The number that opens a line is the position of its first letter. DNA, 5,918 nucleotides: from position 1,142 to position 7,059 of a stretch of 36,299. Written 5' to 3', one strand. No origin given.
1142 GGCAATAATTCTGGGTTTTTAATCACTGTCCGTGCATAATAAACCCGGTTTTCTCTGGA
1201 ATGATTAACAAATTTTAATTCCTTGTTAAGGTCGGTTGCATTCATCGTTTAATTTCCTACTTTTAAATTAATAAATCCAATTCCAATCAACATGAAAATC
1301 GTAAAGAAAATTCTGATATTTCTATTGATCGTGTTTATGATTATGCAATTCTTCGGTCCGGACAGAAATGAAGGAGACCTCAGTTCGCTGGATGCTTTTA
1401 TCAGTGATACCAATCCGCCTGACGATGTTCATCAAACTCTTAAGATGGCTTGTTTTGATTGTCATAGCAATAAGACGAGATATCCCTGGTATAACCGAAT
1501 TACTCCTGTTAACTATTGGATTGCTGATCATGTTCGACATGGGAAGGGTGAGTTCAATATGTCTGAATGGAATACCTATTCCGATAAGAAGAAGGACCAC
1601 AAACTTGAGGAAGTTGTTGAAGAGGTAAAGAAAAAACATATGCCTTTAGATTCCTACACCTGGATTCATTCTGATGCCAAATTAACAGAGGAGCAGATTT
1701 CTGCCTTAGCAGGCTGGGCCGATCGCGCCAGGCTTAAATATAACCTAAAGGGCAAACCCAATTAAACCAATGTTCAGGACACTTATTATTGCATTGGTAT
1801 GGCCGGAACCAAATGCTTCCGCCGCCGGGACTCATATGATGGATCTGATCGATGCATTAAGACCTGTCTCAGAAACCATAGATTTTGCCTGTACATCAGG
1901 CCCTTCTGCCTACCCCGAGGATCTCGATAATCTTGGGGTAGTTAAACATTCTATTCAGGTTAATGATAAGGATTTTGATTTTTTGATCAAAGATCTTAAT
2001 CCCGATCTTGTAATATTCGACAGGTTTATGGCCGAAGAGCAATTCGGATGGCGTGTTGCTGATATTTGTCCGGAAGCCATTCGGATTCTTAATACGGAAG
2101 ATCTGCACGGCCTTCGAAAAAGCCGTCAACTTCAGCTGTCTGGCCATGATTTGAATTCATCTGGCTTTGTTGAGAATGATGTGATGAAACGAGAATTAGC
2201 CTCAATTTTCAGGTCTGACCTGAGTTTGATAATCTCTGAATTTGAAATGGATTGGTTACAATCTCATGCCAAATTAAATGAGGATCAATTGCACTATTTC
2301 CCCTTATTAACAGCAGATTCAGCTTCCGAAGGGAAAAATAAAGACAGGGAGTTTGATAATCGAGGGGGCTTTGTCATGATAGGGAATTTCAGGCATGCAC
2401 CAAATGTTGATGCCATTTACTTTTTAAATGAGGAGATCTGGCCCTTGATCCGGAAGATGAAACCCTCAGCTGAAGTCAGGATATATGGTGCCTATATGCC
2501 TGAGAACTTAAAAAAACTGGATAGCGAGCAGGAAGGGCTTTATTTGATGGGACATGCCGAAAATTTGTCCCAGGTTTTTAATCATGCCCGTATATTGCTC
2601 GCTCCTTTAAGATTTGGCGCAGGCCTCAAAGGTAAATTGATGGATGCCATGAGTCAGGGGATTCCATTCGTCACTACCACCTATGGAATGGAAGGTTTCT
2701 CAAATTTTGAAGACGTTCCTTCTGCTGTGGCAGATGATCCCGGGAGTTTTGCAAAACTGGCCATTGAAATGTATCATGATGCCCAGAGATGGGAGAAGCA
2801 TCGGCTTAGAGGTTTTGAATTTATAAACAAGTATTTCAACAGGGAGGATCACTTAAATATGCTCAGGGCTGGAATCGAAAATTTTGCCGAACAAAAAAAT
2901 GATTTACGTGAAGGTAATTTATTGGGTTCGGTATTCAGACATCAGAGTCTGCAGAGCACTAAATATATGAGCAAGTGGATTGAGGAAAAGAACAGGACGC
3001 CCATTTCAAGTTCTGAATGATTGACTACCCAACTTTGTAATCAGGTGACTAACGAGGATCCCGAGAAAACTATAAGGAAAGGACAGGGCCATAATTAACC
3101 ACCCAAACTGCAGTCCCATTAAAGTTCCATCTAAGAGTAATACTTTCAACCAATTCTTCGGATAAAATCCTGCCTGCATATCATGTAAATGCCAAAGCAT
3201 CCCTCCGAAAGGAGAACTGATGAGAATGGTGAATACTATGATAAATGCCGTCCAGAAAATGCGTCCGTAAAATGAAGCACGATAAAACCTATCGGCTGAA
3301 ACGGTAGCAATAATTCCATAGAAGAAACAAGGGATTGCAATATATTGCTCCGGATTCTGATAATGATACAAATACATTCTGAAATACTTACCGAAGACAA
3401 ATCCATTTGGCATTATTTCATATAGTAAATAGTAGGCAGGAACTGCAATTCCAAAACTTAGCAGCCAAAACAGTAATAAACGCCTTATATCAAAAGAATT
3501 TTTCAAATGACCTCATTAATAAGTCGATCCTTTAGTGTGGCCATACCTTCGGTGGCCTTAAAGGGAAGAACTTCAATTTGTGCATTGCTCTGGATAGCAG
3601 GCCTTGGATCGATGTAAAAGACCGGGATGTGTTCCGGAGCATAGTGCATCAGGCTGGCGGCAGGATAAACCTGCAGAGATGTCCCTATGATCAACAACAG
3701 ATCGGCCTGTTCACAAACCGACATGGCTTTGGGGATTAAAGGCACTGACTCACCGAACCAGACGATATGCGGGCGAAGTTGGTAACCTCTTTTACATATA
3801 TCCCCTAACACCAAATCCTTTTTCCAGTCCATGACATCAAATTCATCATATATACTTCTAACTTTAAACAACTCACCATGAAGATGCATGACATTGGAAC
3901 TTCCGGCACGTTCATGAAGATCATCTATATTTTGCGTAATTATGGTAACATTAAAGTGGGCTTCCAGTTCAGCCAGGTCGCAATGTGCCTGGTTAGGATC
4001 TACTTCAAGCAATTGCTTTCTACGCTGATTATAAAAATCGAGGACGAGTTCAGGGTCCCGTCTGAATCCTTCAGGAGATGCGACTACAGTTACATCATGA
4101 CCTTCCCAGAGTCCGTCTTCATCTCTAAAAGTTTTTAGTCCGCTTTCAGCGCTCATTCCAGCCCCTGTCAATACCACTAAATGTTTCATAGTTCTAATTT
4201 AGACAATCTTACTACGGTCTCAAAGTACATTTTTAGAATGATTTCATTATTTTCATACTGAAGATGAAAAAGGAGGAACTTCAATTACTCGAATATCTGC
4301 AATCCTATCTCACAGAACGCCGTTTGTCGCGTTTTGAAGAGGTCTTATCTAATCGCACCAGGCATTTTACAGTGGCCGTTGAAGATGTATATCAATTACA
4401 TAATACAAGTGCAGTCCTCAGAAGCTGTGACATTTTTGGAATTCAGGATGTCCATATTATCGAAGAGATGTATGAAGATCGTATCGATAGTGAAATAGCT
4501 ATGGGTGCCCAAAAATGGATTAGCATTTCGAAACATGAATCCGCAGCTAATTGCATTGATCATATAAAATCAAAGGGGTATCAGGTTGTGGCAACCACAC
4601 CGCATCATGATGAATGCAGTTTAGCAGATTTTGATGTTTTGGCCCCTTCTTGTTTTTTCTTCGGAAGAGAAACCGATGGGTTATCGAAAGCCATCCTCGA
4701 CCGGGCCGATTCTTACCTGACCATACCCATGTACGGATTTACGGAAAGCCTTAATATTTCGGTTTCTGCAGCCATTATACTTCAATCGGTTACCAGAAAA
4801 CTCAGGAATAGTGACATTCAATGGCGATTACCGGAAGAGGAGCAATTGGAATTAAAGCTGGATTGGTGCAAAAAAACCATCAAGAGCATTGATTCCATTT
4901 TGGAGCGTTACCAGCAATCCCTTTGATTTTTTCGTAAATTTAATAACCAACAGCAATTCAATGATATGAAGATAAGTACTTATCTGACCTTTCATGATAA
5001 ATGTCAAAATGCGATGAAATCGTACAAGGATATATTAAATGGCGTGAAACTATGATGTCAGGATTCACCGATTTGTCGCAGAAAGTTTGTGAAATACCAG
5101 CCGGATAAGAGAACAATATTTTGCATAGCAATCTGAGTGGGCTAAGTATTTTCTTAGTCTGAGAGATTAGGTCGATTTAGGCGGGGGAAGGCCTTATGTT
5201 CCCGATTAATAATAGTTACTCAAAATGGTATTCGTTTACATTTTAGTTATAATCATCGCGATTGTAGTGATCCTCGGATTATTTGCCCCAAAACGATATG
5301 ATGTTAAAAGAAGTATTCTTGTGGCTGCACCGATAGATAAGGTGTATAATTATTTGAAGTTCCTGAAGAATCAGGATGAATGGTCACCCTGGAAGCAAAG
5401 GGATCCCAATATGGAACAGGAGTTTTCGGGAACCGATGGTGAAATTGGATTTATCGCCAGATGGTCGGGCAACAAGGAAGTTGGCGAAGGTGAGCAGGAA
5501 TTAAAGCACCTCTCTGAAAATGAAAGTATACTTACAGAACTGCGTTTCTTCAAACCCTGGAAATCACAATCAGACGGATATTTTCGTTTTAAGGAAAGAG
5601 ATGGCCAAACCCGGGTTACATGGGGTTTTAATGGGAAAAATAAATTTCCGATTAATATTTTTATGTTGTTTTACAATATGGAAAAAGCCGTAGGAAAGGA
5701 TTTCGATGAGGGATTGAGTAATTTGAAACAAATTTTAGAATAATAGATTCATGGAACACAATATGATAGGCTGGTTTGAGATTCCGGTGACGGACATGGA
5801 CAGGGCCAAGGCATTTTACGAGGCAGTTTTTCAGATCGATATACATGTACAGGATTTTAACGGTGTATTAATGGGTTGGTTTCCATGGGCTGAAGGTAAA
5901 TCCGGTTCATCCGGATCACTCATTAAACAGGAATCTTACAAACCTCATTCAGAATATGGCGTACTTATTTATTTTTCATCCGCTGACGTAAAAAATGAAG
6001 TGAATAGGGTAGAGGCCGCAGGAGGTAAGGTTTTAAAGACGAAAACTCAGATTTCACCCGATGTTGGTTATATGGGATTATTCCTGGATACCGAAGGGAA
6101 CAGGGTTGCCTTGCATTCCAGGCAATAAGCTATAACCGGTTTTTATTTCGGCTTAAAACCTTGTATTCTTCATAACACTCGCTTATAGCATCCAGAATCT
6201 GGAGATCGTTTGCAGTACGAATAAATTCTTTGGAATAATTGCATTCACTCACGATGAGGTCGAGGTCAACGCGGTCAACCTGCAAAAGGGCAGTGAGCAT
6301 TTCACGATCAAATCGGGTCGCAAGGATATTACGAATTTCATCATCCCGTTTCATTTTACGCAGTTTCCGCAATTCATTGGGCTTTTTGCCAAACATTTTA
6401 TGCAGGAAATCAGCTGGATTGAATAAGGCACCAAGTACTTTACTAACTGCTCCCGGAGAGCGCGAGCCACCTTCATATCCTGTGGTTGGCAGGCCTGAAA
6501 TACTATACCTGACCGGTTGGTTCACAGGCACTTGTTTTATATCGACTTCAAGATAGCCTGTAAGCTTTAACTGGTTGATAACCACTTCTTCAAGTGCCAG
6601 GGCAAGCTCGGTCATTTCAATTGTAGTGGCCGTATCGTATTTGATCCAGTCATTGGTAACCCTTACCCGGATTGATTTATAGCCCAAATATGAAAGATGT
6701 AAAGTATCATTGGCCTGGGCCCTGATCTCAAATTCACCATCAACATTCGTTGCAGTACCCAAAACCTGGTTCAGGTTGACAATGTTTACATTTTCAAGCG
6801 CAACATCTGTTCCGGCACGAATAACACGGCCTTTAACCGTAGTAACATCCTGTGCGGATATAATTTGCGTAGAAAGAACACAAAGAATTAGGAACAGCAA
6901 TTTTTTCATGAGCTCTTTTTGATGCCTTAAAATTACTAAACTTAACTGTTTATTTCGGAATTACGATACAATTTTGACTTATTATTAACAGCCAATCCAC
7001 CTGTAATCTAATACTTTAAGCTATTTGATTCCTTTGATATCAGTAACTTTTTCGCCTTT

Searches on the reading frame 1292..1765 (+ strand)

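Call 80: search_protein_families(library=pfam, proteins=[window:1292-1765:+], max_evalue=0.001)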
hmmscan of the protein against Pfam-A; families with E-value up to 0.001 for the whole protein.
window:1292-1765:+ (157 aa): 1 family
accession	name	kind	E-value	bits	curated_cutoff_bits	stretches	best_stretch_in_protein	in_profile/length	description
PF14376.11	Haem_bd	-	2.5e-47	160.6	27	1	13-144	1-132/133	Haem-binding domain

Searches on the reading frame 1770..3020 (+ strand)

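Call 80: search_protein_families(library=pfam, proteins=[window:1770-3020:+], max_evalue=0.001)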
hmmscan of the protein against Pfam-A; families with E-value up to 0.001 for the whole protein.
window:1770-3020:+ (416 aa): 1 family
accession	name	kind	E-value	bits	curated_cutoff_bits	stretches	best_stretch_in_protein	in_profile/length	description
PF13692.12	Glyco_trans_1_4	-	2.1e-17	64.2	27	1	201-337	4-142/142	Glycosyl transferases group 1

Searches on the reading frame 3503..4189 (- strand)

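Call 80: search_protein_families(library=pfam, proteins=[window:3503-4189:-], max_evalue=0.001)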
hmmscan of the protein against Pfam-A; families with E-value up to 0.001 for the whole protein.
window:3503-4189:- (228 aa): 1 family
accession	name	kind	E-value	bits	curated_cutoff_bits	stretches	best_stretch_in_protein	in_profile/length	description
PF02146.23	SIR2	-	1.5e-41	142.7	24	1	9-176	1-180/180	Sir2 family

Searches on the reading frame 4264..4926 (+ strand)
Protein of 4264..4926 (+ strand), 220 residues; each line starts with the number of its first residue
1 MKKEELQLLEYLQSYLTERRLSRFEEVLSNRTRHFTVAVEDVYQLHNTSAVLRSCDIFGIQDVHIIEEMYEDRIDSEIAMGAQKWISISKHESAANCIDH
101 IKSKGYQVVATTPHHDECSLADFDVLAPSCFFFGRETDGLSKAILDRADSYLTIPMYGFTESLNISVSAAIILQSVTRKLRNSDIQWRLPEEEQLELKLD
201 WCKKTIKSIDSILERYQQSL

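Call 80: search_protein_families(library=pfam, proteins=[window:4264-4926:+], max_evalue=0.001)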
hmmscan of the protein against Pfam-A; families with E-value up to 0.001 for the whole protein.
window:4264-4926:+ (220 aa): 1 family
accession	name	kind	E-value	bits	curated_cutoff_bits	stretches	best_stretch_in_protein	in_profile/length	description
PF00588.24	SpoU_methylase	-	1.3e-33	116.5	29.7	1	35-173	2-141/142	SpoU rRNA Methylase family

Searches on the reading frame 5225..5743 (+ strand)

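Call 80: search_protein_families(library=pfam, proteins=[window:5225-5743:+], max_evalue=0.001)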
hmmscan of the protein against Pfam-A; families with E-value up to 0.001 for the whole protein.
window:5225-5743:+ (172 aa): 1 family
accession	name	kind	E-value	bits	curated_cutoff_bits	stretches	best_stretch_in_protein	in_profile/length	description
PF10604.15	Polyketide_cyc2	-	5.5e-10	40.1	27.4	1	26-172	3-142/142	Polyketide cyclase / dehydrase and lipid transport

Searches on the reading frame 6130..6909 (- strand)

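Call 80: search_protein_families(library=pfam, proteins=[window:6130-6909:-], max_evalue=0.001)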
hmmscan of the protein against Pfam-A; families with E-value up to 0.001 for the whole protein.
window:6130-6909:- (259 aa): 2 families
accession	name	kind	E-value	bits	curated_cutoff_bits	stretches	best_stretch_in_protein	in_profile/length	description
PF13715.12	CarbopepD_reg_2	-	4.5e-14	52.7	32.2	1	25-111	1-88/88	CarboxypepD_reg-like domain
PF13620.12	CarboxypepD_reg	-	2.2e-07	31.5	32.3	1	24-88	1-71/82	Carboxypeptidase regulatory-like domain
